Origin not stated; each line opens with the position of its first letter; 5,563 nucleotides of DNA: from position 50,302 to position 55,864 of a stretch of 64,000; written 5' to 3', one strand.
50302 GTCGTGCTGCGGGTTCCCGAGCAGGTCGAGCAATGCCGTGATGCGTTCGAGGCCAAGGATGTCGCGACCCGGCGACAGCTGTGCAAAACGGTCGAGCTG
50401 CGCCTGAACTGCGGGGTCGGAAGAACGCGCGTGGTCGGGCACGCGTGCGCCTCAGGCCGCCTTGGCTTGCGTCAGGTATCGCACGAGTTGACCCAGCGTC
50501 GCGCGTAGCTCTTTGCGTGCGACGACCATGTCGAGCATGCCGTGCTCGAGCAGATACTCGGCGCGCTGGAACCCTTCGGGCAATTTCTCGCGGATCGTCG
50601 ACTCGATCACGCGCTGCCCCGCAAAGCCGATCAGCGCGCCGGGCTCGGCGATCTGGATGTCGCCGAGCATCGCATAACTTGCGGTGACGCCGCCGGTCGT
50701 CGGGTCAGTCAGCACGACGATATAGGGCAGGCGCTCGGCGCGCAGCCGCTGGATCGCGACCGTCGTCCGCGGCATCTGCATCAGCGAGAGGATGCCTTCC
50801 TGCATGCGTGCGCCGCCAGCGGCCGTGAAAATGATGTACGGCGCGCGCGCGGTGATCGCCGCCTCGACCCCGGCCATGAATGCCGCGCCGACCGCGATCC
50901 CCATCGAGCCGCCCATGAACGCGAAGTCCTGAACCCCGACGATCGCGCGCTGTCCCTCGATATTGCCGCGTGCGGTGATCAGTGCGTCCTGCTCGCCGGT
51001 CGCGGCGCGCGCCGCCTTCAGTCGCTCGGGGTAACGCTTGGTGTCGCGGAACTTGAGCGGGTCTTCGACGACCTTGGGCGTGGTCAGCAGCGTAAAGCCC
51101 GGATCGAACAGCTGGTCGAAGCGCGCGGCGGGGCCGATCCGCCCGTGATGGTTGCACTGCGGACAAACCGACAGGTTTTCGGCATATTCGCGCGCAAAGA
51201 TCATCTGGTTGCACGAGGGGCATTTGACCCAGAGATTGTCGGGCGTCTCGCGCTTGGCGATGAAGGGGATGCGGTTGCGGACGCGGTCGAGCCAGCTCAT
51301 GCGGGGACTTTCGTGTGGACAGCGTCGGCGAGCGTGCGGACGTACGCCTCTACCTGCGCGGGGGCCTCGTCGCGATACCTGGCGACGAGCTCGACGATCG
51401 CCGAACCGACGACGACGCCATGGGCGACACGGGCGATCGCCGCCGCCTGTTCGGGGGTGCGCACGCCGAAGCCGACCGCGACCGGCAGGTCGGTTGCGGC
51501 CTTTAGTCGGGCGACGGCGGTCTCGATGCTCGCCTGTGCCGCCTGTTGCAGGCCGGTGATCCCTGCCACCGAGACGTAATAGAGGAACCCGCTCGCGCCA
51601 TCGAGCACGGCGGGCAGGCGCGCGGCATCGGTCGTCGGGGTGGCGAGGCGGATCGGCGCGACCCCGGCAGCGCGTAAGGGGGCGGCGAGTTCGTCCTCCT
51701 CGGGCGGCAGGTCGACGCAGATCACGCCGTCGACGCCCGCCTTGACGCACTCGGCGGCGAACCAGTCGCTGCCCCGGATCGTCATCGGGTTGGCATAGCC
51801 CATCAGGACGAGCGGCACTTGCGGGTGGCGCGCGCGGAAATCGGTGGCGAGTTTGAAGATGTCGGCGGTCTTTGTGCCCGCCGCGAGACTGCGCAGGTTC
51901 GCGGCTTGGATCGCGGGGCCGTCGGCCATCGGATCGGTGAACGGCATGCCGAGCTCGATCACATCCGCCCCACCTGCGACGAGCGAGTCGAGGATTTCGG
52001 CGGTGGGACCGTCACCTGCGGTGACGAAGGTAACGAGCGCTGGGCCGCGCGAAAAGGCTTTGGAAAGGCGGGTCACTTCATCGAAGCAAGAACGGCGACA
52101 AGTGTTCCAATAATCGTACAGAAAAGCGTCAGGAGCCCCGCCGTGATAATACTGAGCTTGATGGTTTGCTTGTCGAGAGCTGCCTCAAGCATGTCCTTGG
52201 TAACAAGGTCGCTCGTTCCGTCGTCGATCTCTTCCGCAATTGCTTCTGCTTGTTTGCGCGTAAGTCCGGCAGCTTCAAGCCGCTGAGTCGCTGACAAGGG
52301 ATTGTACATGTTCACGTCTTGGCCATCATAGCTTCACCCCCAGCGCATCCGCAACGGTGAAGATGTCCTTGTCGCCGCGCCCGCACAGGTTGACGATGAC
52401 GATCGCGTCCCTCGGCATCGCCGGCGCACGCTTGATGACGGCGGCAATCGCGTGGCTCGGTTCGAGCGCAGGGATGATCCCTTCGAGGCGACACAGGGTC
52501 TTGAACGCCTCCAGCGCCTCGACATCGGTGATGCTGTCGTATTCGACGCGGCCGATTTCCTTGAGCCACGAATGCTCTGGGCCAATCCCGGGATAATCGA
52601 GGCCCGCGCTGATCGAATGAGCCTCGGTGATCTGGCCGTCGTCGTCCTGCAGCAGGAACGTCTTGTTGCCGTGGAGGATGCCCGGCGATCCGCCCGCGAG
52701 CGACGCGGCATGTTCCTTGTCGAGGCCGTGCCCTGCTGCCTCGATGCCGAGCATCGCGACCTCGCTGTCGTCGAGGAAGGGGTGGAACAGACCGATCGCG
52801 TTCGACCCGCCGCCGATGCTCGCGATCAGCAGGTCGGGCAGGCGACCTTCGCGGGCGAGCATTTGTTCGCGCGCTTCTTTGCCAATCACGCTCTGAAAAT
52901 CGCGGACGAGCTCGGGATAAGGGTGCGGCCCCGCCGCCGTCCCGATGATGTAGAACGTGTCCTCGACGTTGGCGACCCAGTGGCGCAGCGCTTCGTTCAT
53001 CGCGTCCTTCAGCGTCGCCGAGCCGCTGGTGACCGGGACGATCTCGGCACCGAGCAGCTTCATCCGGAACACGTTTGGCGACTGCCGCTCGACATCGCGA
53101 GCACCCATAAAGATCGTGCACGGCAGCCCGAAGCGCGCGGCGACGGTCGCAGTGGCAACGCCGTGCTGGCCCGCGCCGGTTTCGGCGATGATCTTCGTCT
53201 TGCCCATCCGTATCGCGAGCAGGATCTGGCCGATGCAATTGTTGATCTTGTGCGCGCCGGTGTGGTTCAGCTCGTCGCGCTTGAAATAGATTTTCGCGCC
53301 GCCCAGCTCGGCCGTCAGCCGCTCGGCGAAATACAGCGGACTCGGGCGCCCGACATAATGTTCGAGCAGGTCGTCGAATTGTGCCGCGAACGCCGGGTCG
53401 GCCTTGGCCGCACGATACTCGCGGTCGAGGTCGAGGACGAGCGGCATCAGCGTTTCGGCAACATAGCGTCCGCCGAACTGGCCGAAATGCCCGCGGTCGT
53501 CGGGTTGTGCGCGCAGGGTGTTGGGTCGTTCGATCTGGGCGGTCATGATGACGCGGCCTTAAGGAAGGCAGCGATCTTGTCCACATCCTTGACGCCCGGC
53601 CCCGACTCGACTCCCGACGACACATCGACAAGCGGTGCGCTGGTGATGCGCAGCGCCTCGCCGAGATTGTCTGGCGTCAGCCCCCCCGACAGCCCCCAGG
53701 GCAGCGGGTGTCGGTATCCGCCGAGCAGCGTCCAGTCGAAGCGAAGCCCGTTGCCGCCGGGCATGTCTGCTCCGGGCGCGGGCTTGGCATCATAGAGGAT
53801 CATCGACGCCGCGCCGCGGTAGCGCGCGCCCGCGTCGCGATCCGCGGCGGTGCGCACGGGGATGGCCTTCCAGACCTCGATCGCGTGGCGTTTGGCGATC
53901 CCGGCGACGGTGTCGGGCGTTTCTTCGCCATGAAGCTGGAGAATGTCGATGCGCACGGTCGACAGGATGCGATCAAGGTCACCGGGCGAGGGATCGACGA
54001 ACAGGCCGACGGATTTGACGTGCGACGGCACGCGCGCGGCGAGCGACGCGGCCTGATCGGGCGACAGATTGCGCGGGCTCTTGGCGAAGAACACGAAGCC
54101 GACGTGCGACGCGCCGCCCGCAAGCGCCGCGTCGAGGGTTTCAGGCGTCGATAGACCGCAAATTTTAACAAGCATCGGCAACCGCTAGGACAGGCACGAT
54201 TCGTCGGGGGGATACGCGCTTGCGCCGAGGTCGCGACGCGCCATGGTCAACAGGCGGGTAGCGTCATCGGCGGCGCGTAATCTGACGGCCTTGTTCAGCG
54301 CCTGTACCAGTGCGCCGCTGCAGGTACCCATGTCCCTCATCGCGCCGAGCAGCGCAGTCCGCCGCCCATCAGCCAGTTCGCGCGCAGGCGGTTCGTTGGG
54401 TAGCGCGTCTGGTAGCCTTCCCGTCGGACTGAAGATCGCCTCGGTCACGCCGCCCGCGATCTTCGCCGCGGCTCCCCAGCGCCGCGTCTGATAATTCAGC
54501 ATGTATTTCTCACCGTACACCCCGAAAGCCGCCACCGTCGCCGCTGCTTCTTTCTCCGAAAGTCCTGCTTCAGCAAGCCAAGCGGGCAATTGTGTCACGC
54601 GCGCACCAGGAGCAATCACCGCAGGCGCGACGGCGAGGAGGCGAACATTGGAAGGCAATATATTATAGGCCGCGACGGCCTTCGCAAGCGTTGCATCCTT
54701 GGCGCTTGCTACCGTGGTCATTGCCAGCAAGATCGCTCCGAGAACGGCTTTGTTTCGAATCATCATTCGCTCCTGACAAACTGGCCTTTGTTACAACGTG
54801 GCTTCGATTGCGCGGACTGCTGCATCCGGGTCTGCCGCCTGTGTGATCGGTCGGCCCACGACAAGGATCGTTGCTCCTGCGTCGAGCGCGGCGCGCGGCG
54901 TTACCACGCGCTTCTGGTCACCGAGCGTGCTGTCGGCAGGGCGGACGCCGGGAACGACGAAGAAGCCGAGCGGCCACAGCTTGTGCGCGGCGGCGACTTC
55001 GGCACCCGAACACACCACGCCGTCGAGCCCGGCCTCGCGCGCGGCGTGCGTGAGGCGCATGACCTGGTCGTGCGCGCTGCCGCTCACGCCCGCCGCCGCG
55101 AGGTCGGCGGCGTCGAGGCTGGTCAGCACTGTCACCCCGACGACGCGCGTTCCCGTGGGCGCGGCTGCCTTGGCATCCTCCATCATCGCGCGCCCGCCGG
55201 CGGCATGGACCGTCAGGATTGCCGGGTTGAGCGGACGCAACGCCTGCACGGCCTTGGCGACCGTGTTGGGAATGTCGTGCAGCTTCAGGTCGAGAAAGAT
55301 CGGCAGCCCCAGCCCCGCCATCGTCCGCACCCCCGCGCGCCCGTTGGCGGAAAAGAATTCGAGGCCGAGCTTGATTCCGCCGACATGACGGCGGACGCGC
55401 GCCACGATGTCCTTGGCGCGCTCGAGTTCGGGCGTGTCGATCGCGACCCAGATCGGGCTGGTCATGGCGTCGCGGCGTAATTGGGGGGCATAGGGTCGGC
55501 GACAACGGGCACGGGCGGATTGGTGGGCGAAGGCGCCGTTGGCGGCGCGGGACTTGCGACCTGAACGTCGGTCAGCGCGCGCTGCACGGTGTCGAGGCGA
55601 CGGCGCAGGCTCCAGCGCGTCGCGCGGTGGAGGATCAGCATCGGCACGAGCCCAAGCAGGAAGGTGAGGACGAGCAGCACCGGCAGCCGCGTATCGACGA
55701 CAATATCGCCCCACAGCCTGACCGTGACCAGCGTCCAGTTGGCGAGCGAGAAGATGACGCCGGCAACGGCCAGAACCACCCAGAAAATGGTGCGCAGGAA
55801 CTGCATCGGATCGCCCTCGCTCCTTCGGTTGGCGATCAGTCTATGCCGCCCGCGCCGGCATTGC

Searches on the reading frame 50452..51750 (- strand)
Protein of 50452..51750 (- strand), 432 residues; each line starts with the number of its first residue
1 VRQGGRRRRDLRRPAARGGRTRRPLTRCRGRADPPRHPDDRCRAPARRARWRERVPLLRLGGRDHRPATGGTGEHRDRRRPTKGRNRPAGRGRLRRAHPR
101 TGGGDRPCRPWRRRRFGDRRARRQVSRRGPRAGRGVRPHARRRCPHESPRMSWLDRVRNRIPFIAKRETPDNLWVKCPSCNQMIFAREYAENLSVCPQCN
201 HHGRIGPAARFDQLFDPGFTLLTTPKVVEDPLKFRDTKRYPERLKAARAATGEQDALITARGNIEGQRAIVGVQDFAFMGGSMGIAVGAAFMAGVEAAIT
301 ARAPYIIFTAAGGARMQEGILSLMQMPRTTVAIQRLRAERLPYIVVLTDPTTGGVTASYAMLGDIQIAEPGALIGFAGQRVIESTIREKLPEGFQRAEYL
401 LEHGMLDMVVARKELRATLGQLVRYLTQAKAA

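Call 38: search_protein_families(library=ncbifam, proteins=[window:50452-51750:-], max_evalue=0.00001)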
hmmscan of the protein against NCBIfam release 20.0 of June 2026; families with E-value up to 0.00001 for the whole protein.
window:50452-51750:- (432 aa): 4 families
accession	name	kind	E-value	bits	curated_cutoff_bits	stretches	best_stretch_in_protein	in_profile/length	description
TIGR00515.1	accD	equivalog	3.9e-106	354.6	317.45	1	151-429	1-282/285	acetyl-CoA carboxylase, carboxyltransferase subunit beta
TIGR03133.1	malonate_beta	equivalog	1.2e-12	47.7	278.15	1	247-384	39-181/274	biotin-independent malonate decarboxylase subunit beta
NF005530.0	PRK07189.1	equivalog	6.6e-12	45.1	228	1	249-384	51-191/303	biotin-independent malonate decarboxylase subunit beta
TIGR01117.1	mmdA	subfamily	5.7e-11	41.9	998.8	1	254-386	69-200/512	methylmalonyl-CoA decarboxylase subunit alpha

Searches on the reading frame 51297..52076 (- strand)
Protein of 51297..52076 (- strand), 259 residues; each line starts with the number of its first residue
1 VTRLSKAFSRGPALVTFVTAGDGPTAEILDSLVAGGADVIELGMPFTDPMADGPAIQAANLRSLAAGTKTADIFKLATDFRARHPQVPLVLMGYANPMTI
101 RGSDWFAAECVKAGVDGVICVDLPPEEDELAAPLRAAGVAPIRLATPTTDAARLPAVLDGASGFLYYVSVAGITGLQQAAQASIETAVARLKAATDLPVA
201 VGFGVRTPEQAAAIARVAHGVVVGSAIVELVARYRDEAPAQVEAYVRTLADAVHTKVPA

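Call 38: search_protein_families(library=ncbifam, proteins=[window:51297-52076:-], max_evalue=0.00001)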
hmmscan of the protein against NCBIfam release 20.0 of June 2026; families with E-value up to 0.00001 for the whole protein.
window:51297-52076:- (259 aa): 2 families
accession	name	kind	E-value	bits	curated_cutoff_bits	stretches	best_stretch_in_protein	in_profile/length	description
TIGR00262.1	trpA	equivalog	6.5e-68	228.4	102.35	1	12-249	10-255/256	tryptophan synthase subunit alpha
NF009621.0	PRK13125.1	equivalog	1.4e-18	67.2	234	1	12-233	4-223/244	tryptophan synthase subunit alpha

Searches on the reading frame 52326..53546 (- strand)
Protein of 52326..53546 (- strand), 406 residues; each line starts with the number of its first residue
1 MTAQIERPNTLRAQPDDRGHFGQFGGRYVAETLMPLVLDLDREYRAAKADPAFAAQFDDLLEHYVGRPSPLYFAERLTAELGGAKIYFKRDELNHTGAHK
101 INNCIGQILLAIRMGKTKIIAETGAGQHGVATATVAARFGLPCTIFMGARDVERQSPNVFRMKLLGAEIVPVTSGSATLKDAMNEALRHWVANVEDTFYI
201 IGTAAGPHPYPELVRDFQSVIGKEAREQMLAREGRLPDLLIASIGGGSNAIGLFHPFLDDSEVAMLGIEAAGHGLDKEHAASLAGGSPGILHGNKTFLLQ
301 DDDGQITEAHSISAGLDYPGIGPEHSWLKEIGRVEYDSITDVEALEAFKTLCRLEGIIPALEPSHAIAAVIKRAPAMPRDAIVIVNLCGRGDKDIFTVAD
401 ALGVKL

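Call 38: search_protein_families(library=ncbifam, proteins=[window:52326-53546:-], max_evalue=0.00001)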
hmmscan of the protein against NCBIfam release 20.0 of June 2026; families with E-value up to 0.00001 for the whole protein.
window:52326-53546:- (406 aa): 27 families (the best 25 are shown)
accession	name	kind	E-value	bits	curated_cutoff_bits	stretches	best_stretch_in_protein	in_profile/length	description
NF010376.0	PRK13803.1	equivalog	1.7e-191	638.2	819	1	13-400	205-593/600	bifunctional phosphoribosylanthranilate isomerase/tryptophan synthase subunit beta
TIGR00263.1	trpB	equivalog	3.6e-190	632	392.45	1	19-401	1-384/385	tryptophan synthase subunit beta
NF010375.0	PRK13802.1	equivalog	3.1e-140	468.5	1386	1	19-402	277-673/695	bifunctional indole-3-glycerol phosphate synthase/tryptophan synthase subunit beta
NF009057.0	PRK12391.1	equivalog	3.2e-49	167.7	366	1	63-399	73-423/441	TrpB-like pyridoxal phosphate-dependent enzyme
TIGR01415.1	trpB_rel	hypoth_equivalog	3.8e-47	160.9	518.85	1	63-404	61-418/419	TrpB-like pyridoxal phosphate-dependent enzyme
NF052482.1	sulfolyase_CuyA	equivalog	1.7e-12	46.8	450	1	63-204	10-159/332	D-cysteate sulfo-lyase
NF006390.0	PRK08639.1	equivalog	2.5e-11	43.2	421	1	67-272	24-214/418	threonine ammonia-lyase IlvA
TIGR02079.1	THD1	equivalog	2.2e-10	39.9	440.55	1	67-272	15-206/410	threonine ammonia-lyase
NF006094.0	PRK08246.1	subfamily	3.3e-10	39.9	331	1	67-255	22-187/310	serine/threonine dehydratase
NF005292.0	PRK06815.1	equivalog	2.3e-09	36.8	371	1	67-177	20-126/320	threonine/serine dehydratase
NF006050.0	PRK08197.1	equivalog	3.9e-09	35.8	303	1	69-391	81-381/406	threonine synthase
NF008735.0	PRK11761.1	equivalog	5.5e-09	35.7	413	0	61-186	6-128/296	cysteine synthase CysM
NF052537.1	CoM_syn_XcbE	exception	1.2e-08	34.6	450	1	66-174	13-124/322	coenzyme M biosynthesis enzyme XcbE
NF040741.1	ornith_OrtB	equivalog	1.2e-08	33.8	550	1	76-252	74-241/464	2-amino-4-oxopentanoate thiolase subunit OrtB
NF005147.0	PRK06608.1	equivalog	3.9e-08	32.5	380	1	69-149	25-105/339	serine/threonine dehydratase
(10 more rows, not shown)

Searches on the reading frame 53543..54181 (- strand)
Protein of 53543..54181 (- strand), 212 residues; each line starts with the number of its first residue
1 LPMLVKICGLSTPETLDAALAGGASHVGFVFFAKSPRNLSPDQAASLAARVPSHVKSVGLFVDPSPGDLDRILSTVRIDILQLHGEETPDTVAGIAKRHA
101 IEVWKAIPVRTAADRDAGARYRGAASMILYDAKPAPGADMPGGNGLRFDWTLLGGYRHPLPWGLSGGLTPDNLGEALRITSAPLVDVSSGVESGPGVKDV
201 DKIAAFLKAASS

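Call 39: search_protein_families(library=ncbifam, proteins=[window:53543-54181:-], max_evalue=0.00001)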
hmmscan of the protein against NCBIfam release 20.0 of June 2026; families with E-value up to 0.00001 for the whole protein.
window:53543-54181:- (212 aa): 13 families
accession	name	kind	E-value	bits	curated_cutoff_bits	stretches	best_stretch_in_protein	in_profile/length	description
NF002295.0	PRK01222.1-1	equivalog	7.8e-86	287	216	1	3-211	3-211/219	phosphoribosylanthranilate isomerase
NF002298.0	PRK01222.1-4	equivalog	5.2e-57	192.9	215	1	3-211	3-203/209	phosphoribosylanthranilate isomerase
NF002299.0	PRK01222.1-6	equivalog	2.1e-44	151.5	231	1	5-210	20-225/231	phosphoribosylanthranilate isomerase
NF002300.0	PRK01222.1-7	equivalog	1e-39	136.2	212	1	3-210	2-191/195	phosphoribosylanthranilate isomerase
NF006945.0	PRK09427.1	equivalog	1.8e-36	125.7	380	1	6-209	263-457/461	bifunctional indole-3-glycerol-phosphate synthase TrpC/phosphoribosylanthranilate isomerase TrpF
NF002301.0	PRK01222.2-1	equivalog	7.8e-29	100.8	232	1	3-205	3-204/217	phosphoribosylanthranilate isomerase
NF002297.0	PRK01222.1-3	equivalog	1.1e-27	96.9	259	1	3-210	1-199/204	phosphoribosylanthranilate isomerase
NF002296.0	PRK01222.1-2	equivalog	8.6e-27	94.4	270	1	5-208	10-210/221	phosphoribosylanthranilate isomerase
NF010563.0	PRK13958.1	equivalog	4e-26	91.8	234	1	3-208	1-201/210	phosphoribosylanthranilate isomerase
NF002303.0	PRK01222.2-3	equivalog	1.3e-22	80.4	224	1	3-210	1-200/208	phosphoribosylanthranilate isomerase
NF002302.0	PRK01222.2-2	equivalog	5.7e-22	78.9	172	1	3-209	1-185/193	phosphoribosylanthranilate isomerase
NF010376.0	PRK13803.1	equivalog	1.3e-17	63.8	819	1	3-208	5-203/600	bifunctional phosphoribosylanthranilate isomerase/tryptophan synthase subunit beta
NF002304.0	PRK01222.2-4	equivalog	2.4e-13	50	181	1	3-209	1-202/208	phosphoribosylanthranilate isomerase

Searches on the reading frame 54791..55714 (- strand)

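Call 39: search_protein_families(library=ncbifam, proteins=[window:54791-55714:-], max_evalue=0.00001)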
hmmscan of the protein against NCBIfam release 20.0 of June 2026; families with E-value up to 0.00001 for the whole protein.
window:54791-55714:- (307 aa): 3 families
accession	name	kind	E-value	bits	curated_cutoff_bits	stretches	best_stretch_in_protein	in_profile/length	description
NF001273.0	PRK00230.1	equivalog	7.1e-68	228.5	193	1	84-306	3-228/233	orotidine-5'-phosphate decarboxylase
TIGR01740.1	pyrF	equivalog_domain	1.1e-43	149.5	92.3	1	90-303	3-215/216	orotidine-5'-phosphate decarboxylase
NF010386.0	PRK13813.1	equivalog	8.5e-36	123.5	208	1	87-305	6-211/216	orotidine 5'-phosphate decarboxylase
